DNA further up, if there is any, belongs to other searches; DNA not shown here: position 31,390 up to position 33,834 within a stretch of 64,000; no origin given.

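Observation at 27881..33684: N,N-dimethylformamidase large-subunit homolog translationally coupled to a three-subunit XDH/CoxSML-type molybdenum hydroxylase, with no DMFase small subunit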

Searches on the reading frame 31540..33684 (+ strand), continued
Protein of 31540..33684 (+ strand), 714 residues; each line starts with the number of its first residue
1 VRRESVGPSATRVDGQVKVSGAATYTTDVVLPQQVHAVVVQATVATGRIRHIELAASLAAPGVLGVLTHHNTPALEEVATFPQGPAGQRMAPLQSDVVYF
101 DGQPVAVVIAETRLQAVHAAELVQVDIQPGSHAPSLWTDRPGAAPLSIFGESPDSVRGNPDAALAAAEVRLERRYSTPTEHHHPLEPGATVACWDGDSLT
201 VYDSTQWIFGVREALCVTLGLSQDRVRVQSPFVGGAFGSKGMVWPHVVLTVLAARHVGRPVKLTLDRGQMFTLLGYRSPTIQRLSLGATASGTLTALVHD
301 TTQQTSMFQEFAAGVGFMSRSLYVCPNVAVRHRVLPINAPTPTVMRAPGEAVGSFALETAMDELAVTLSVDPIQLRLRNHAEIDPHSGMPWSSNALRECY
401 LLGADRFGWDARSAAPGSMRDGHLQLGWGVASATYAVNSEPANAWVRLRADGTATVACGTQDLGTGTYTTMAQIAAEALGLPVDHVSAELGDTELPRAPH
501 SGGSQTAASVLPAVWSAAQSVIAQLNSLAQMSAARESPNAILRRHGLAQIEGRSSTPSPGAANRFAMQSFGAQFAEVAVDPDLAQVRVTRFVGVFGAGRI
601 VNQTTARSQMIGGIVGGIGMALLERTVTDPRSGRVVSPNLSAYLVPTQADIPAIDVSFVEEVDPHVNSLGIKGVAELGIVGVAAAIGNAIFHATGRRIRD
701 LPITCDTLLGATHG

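Call 39: find_encoding_contigs(protein=P0122, flank=10000, max_places=3)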
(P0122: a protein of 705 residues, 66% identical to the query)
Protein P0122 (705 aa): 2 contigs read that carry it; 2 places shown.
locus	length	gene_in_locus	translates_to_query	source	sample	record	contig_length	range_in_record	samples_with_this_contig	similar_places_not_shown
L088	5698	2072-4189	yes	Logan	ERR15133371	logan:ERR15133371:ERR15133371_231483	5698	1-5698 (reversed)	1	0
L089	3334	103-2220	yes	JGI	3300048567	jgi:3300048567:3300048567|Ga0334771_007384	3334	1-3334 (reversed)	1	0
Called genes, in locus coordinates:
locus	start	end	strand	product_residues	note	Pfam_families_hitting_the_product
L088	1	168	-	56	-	?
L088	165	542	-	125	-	PF07366:SnoaL (weak), PF12680:SnoaL_2, PF14534:DUF4440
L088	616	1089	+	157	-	PF00111:Fer2, PF13085:Fer2_3 (weak), PF01799:Fer2_2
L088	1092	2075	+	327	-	PF00941:FAD_binding_5, PF03450:CO_deh_flav_C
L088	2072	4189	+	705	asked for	PF01315:Ald_Xan_dh_C, PF02738:MoCoBD_1, PF20256:MoCoBD_2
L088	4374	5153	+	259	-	PF09339:HTH_IclR, PF01614:IclR_C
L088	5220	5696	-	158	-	?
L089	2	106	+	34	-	?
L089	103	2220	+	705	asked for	PF01315:Ald_Xan_dh_C, PF02738:MoCoBD_1, PF20256:MoCoBD_2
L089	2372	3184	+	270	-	PF09339:HTH_IclR, PF12802:MarR_2 (faint), PF01614:IclR_C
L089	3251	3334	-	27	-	?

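Call 45: find_related_loci(query=A2, collection=metagenome_contigs, flank=10000)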
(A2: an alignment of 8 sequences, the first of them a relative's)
Query A2 (709 aa) in metagenome_contigs; peptide patterns used: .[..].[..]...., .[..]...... (x = any residue, [..] = any of these).
381 stretches matched a pattern; 45 encode a relative of the query (tblastn E <= 1e-3); 45 distinct loci.
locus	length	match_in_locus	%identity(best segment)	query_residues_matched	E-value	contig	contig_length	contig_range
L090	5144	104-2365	50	1-704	0e+0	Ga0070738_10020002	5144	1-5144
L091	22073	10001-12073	48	1-704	0e+0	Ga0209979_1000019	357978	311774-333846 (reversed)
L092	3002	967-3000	47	1-639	0e+0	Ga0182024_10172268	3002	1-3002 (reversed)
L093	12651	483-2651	46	7-705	0e+0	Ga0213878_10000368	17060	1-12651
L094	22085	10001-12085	47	1-704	0e+0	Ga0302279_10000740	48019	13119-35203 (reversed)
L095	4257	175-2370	44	1-704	0e+0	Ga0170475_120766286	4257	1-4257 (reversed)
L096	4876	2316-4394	46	1-704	0e+0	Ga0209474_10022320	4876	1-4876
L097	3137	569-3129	48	1-704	0e+0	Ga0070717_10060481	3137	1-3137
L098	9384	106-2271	47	1-699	0e+0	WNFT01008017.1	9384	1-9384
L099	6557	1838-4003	47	1-699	0e+0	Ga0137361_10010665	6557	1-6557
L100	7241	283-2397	47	1-704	0e+0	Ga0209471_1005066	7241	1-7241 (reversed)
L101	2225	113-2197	45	1-704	0e+0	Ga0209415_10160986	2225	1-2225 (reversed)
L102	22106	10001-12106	43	1-704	1e-170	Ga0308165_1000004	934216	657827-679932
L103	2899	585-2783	41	1-704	5e-178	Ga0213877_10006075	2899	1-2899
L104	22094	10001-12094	44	2-704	7e-165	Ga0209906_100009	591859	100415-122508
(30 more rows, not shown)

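Call 55: search_solved_structures(query=window:31540-33684:+, max_evalue=1e-100, show_alignments=2)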
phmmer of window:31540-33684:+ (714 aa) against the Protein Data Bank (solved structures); distinct sequences matched with E-value up to 1e-100: 3.
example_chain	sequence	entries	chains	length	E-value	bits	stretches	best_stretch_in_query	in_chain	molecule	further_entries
5y6q_C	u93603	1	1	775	1.4e-163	549.2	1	4-531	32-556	Aldehyde oxidase large subunit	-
5g5h_C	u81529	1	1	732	5.1e-121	408.5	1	6-710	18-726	Aldehyde oxidoreductase molybdenum-binding subunit PaoC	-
5g5g_C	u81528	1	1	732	1.3e-120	407.1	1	6-710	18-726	PUTATIVE XANTHINE DEHYDROGENASE YAGS FAD-BINDING SUBUNIT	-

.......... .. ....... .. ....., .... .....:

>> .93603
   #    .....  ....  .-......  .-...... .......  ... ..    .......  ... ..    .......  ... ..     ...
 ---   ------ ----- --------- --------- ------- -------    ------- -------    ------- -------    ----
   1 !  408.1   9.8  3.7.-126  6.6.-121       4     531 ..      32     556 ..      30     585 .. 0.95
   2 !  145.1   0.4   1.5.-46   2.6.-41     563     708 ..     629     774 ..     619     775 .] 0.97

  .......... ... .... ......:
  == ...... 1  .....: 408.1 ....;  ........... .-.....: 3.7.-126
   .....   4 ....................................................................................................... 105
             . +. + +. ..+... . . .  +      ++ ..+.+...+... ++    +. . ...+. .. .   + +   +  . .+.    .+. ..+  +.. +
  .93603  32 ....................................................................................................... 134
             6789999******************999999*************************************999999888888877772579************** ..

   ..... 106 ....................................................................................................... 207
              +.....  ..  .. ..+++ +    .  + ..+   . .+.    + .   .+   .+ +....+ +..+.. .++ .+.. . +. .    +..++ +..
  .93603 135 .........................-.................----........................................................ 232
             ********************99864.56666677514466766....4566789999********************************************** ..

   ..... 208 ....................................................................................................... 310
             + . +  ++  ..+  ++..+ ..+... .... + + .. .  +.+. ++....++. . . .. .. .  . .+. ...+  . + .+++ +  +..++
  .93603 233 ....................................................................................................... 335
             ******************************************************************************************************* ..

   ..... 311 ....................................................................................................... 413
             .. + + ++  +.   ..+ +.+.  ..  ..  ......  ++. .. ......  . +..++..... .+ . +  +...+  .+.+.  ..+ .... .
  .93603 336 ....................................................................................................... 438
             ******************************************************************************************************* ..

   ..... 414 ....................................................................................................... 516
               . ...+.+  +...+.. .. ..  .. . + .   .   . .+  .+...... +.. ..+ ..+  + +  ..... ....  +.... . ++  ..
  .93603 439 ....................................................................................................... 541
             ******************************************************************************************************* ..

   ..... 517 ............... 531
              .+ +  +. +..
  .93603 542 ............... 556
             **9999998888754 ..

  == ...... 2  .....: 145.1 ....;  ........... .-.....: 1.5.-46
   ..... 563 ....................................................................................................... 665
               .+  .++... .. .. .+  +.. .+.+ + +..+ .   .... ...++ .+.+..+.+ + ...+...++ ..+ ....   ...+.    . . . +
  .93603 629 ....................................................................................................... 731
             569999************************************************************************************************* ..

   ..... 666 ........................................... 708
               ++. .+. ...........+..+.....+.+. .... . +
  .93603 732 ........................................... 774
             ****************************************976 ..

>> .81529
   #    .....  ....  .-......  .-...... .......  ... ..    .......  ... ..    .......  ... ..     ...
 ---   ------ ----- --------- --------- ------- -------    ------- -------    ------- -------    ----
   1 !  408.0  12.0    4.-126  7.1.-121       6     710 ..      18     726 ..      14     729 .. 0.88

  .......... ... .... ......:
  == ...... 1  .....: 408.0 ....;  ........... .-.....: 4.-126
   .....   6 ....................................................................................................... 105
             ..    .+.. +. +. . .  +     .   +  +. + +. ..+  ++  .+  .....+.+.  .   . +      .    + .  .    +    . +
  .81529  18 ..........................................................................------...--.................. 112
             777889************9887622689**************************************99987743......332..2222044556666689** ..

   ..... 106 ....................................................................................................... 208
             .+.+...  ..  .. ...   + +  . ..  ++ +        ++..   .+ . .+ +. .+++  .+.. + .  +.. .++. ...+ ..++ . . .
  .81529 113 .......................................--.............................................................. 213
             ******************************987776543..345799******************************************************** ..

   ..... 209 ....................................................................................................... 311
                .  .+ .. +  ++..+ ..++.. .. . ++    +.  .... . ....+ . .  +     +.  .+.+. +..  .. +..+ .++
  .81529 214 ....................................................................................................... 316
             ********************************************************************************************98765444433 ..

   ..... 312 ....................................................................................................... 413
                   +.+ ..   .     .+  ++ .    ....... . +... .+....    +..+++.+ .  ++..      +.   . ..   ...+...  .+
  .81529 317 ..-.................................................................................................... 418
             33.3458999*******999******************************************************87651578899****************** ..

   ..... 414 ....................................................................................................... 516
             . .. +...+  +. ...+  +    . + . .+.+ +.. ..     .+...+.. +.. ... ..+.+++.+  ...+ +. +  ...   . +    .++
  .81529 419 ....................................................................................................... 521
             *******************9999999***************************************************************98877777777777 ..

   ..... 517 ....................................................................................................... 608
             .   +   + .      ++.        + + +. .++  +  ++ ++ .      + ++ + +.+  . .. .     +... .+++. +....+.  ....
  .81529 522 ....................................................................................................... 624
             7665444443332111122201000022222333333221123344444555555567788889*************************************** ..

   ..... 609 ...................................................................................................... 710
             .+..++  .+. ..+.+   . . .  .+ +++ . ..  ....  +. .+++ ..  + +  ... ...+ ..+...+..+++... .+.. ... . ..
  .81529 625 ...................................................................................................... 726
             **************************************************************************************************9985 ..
